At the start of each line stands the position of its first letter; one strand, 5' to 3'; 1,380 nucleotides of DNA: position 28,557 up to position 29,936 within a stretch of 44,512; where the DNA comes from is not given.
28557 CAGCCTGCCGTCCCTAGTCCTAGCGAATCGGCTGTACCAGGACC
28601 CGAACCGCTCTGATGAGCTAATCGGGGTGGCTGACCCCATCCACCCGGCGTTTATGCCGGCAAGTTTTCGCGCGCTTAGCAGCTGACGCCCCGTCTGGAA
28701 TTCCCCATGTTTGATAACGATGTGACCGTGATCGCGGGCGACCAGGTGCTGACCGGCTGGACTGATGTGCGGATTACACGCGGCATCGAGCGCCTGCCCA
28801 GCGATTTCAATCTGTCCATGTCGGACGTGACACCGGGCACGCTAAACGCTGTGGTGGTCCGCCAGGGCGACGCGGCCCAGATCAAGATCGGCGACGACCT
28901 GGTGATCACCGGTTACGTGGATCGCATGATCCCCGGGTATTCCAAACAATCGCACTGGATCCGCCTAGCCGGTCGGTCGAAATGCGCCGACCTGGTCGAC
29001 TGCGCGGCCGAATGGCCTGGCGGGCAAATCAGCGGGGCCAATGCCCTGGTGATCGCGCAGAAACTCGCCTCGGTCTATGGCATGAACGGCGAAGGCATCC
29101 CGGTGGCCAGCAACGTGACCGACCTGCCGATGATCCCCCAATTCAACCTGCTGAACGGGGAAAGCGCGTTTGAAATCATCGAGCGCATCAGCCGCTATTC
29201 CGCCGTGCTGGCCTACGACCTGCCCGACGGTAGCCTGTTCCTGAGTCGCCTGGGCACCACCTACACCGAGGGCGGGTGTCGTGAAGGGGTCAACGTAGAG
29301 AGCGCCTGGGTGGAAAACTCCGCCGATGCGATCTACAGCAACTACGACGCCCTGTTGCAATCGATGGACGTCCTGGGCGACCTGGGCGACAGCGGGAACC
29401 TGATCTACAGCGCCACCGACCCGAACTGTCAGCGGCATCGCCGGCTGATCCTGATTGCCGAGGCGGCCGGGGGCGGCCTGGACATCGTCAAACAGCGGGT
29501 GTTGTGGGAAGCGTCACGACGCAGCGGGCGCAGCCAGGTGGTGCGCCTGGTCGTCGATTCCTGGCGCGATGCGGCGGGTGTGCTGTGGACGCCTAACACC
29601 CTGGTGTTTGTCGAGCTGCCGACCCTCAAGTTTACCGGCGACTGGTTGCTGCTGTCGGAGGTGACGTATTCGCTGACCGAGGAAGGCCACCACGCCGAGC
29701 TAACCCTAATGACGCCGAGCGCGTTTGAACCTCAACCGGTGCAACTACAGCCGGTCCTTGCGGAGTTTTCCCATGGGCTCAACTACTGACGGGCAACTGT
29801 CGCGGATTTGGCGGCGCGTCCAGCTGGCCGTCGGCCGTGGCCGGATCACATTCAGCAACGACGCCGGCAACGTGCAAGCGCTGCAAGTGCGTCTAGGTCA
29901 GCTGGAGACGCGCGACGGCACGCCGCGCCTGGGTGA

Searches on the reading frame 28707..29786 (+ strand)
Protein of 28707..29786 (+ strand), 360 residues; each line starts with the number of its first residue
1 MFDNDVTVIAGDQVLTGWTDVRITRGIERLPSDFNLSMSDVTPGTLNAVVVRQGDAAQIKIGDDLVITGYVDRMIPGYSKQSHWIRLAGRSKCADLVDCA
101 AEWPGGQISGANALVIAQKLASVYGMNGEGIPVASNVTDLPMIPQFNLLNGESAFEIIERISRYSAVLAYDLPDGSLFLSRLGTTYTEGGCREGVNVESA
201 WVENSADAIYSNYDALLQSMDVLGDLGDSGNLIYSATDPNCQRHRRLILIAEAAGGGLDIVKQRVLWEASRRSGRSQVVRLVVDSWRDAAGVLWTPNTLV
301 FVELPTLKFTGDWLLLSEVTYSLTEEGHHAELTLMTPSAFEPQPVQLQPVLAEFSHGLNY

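Call 27: find_related_loci(query=window:28707-29786:+, collection=viral_contigs, flank=10000)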
Query window:28707-29786:+ (360 aa) in viral_contigs; peptide patterns used: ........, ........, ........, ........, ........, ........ (x = any residue, [..] = any of these).
18 stretches matched a pattern; 1 encode a relative of the query (tblastn E <= 1e-3); 1 distinct loci.
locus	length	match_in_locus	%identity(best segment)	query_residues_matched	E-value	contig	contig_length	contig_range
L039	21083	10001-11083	84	1-359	0e+0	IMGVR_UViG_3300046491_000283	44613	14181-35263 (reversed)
